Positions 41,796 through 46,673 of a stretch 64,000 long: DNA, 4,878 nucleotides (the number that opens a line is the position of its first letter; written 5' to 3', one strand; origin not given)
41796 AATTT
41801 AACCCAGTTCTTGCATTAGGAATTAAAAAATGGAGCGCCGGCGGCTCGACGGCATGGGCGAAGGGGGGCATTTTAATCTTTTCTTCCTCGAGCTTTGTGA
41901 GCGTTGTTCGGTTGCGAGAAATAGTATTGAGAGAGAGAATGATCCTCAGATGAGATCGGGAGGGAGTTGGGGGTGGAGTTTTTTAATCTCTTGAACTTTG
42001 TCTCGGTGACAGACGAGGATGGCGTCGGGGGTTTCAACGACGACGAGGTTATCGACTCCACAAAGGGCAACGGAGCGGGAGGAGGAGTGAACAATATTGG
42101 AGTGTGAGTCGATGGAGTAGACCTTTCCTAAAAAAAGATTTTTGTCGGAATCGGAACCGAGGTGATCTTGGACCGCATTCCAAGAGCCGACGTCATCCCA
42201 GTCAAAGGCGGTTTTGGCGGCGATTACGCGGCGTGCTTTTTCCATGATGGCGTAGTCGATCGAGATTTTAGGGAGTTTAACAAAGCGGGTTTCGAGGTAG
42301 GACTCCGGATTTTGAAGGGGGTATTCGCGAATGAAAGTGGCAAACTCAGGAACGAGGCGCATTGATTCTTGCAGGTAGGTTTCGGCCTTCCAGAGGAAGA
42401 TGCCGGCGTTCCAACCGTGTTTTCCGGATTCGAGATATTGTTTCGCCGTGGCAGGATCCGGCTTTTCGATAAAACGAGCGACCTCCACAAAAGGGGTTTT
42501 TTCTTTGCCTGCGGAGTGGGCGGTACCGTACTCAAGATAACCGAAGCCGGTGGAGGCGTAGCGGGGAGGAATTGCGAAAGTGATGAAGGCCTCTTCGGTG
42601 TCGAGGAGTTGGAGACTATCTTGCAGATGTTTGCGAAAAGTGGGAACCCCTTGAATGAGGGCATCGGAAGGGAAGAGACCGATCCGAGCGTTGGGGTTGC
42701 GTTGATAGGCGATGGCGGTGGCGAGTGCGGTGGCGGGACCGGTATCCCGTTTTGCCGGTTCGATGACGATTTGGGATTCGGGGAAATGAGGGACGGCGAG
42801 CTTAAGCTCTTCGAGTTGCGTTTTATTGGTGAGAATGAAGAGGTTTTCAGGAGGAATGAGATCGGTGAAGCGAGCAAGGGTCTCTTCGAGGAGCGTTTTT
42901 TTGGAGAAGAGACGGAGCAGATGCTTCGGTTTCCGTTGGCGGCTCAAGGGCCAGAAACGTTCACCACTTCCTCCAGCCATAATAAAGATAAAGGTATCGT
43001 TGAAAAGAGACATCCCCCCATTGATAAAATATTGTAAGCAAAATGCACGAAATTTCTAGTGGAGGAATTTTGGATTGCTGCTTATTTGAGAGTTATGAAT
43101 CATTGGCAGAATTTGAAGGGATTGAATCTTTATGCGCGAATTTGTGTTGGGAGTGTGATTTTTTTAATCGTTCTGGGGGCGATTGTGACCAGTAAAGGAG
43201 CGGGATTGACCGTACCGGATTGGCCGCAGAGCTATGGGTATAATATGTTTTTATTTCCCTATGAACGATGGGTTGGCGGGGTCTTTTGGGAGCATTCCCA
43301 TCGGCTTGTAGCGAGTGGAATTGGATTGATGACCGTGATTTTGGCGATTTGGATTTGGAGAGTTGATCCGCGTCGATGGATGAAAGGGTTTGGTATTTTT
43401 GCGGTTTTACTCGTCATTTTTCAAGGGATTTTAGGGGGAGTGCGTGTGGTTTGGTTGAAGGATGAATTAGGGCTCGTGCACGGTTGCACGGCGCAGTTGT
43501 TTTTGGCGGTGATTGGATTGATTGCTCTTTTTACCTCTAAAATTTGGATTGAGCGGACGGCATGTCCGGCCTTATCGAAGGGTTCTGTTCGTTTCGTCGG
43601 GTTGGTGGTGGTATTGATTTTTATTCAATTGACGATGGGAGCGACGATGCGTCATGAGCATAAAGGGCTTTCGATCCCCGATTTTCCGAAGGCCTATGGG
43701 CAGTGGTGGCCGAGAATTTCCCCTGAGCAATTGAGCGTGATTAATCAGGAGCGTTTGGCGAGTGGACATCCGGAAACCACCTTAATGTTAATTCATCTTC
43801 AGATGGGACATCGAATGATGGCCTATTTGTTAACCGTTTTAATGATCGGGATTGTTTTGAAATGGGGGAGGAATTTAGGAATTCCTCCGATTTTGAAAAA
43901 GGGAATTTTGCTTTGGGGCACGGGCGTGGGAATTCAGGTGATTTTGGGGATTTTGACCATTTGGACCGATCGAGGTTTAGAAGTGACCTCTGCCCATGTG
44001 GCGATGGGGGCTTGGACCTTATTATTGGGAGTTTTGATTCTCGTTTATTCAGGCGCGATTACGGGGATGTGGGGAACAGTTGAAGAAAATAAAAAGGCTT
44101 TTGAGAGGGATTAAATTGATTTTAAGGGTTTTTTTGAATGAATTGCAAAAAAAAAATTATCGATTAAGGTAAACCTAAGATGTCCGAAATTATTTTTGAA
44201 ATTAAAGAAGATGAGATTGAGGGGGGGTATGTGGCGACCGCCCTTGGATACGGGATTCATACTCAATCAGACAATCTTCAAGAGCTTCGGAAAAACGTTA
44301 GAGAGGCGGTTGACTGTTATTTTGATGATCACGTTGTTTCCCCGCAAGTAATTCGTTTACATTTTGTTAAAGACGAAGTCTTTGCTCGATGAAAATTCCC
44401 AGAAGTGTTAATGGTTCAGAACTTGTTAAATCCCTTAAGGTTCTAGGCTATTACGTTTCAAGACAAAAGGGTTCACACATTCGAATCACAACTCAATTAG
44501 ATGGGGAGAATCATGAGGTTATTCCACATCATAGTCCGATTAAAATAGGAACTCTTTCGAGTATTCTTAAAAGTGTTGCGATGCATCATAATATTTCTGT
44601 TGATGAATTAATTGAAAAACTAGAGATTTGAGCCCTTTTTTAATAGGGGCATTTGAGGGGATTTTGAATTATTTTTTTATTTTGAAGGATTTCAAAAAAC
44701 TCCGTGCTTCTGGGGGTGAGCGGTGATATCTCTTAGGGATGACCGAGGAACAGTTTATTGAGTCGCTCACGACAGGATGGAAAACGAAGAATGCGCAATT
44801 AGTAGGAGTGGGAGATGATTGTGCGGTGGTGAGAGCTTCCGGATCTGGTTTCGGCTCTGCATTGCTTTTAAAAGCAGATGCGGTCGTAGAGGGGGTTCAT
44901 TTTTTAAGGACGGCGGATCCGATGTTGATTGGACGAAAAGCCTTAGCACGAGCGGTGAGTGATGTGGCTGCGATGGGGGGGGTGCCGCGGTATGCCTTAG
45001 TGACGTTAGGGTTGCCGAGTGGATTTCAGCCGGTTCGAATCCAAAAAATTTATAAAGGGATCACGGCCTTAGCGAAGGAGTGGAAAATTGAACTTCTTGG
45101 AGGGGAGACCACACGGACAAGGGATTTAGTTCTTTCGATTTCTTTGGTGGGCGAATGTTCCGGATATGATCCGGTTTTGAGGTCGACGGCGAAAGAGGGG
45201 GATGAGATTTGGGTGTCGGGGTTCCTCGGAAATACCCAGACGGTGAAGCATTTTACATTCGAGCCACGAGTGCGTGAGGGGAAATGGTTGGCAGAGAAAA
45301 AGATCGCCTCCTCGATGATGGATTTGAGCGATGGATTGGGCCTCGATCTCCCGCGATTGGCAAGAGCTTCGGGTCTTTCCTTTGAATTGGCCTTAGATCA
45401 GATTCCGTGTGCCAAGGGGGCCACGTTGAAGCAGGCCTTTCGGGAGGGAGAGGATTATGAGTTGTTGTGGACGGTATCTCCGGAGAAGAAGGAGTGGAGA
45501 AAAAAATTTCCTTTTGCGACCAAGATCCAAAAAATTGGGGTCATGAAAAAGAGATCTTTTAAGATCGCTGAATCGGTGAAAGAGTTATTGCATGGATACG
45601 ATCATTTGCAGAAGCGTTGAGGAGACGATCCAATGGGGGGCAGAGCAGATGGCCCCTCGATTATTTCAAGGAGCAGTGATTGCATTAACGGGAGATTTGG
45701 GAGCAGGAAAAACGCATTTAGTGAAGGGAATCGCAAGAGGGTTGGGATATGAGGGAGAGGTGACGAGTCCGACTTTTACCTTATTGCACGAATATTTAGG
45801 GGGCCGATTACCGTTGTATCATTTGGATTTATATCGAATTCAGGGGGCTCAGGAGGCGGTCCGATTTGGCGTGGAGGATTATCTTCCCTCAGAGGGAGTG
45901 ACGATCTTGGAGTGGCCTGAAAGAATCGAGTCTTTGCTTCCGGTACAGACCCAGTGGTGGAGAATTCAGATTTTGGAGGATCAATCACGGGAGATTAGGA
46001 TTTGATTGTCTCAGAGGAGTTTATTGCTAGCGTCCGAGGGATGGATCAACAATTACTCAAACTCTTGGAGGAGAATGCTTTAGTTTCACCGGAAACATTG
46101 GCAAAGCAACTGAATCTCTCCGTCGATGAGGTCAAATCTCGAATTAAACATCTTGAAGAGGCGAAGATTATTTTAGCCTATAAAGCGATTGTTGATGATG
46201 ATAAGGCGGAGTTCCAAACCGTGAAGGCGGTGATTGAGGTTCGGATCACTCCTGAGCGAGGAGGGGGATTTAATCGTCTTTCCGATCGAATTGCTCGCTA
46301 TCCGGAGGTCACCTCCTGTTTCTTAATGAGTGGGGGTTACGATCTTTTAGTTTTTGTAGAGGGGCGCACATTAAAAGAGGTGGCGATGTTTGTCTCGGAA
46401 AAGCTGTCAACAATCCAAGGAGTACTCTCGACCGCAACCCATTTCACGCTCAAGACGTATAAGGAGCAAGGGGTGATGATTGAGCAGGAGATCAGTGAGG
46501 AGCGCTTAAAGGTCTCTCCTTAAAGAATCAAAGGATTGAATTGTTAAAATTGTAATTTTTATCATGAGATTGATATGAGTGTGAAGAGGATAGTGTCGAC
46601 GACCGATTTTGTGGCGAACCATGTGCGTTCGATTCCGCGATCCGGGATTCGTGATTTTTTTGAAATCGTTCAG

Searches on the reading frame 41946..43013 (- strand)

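Call 74: search_protein_families(library=pfam, proteins=[window:41946-43013:-], max_evalue=0.00001)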
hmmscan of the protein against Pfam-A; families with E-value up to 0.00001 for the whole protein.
window:41946-43013:- (355 aa): 3 families
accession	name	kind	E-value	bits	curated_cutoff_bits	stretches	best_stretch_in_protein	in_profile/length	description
PF00483.29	NTP_transferase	-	6.7e-30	104.9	21.2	1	11-282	4-236/245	Nucleotidyl transferase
PF22640.1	ManC_GMP_beta-helix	-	6.7e-15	55.2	27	1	297-347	2-52/55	MannoseP isomerase/GMP-like beta-helix domain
PF12804.13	NTP_transf_3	-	2.1e-07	31.7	27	1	10-117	2-95/160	MobA-like NTP transferase domain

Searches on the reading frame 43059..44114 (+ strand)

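Call 74: search_protein_families(library=pfam, proteins=[window:43059-44114:+], max_evalue=0.00001)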
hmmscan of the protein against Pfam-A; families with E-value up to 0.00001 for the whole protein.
window:43059-44114:+ (351 aa): 1 family
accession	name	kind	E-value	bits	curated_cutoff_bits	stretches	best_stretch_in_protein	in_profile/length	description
PF02628.20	COX15-CtaA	-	5.6e-33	114.8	29.9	1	26-323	4-320/322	Cytochrome oxidase assembly protein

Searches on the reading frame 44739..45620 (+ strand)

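Call 74: search_protein_families(library=pfam, proteins=[window:44739-45620:+], max_evalue=0.00001)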
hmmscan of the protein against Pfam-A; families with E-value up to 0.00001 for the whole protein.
window:44739-45620:+ (293 aa): 1 family
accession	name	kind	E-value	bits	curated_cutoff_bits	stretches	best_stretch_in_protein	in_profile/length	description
PF00586.29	AIRS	-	1.6e-25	90.1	24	1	25-139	1-111/112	AIR synthase related protein, N-terminal domain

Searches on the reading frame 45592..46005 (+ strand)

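Call 74: search_protein_families(library=pfam, proteins=[window:45592-46005:+], max_evalue=0.00001)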
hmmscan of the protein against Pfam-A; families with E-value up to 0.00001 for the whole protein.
window:45592-46005:+ (137 aa): 1 family
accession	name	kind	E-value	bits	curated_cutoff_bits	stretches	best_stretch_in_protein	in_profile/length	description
PF02367.23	TsaE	-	6.6e-38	130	26.6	1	8-134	3-127/128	Threonylcarbamoyl adenosine biosynthesis protein TsaE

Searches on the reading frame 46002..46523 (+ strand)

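Call 74: search_protein_families(library=pfam, proteins=[window:46002-46523:+], max_evalue=0.00001)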
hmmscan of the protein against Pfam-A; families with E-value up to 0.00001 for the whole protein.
window:46002-46523:+ (173 aa): 3 families
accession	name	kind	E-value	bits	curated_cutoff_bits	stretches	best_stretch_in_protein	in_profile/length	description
PF01037.27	AsnC_trans_reg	-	1.8e-16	60.3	25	1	79-152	2-73/73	Lrp/AsnC ligand binding domain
PF13404.12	HTH_AsnC-type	-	3.4e-08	33.6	27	1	14-52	4-42/42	AsnC-type helix-turn-helix domain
PF13412.12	HTH_24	-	5.7e-07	29.5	21.9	1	15-57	5-47/48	Winged helix-turn-helix DNA-binding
